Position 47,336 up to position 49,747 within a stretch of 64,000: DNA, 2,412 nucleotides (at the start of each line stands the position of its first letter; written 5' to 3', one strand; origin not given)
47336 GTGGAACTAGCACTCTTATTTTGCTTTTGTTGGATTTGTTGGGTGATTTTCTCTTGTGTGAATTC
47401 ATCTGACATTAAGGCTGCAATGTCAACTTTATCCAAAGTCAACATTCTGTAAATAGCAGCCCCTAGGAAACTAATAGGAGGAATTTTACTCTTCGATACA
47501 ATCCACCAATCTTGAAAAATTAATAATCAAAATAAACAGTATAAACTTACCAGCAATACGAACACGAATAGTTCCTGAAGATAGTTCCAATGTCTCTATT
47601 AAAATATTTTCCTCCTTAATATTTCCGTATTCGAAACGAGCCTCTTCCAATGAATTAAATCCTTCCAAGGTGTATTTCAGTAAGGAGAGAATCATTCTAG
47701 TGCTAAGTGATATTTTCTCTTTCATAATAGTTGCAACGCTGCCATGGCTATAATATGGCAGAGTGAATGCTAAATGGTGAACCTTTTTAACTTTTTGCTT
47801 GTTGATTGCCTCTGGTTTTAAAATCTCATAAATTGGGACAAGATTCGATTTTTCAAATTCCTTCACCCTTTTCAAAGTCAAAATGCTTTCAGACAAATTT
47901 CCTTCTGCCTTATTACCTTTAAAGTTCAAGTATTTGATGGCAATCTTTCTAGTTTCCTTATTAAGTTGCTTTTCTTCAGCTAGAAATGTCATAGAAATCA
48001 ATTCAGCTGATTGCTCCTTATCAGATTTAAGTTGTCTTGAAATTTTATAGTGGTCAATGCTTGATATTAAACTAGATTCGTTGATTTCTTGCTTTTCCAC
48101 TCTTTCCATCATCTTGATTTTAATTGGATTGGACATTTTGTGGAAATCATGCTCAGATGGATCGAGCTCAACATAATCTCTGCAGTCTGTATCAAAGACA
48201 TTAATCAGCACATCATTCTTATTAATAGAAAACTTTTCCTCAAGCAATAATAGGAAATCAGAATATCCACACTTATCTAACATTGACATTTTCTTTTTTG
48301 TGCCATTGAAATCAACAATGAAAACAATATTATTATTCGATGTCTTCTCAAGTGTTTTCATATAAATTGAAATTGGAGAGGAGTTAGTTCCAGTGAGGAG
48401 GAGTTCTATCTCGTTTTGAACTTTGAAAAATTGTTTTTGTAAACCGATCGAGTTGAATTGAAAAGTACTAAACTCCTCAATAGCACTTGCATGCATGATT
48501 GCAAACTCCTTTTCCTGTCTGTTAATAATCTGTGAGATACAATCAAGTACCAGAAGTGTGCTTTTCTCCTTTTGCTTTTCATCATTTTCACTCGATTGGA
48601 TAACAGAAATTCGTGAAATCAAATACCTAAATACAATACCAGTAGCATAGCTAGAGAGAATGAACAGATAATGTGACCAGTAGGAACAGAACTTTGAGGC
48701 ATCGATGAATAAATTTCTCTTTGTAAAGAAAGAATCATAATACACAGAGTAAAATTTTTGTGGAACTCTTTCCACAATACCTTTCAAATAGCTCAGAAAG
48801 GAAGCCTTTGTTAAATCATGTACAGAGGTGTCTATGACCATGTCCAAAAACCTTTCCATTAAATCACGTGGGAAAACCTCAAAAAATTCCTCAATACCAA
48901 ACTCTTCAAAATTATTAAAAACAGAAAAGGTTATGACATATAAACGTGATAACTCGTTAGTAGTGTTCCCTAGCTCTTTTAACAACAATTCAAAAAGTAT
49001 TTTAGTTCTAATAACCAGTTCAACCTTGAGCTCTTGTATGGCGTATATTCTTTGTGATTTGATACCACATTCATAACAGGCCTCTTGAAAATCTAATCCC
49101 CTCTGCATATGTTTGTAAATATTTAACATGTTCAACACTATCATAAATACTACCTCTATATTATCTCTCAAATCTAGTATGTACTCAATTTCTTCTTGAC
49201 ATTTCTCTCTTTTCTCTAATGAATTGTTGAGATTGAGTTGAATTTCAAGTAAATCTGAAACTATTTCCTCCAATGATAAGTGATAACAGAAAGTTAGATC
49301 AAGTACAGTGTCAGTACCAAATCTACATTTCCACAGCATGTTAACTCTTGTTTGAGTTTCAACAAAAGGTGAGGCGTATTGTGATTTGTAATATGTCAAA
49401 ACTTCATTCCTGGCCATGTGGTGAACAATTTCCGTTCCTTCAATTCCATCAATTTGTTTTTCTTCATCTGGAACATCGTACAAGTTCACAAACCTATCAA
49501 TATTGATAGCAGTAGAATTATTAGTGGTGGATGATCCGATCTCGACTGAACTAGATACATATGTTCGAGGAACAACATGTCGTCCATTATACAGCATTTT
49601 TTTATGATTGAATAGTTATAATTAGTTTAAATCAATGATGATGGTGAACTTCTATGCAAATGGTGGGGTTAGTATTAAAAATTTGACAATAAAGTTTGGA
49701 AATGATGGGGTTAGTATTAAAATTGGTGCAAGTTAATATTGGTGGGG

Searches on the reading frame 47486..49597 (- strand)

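Call 52: search_protein_families(library=pfam, proteins=[window:47486-49597:-], max_evalue=0.00001)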
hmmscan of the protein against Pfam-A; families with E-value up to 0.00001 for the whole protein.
window:47486-49597:- (703 aa): 1 family
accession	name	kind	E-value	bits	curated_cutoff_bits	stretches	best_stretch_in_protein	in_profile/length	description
PF00069.31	Pkinase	-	7.3e-06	26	31.7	1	547-669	22-133/263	Protein kinase domain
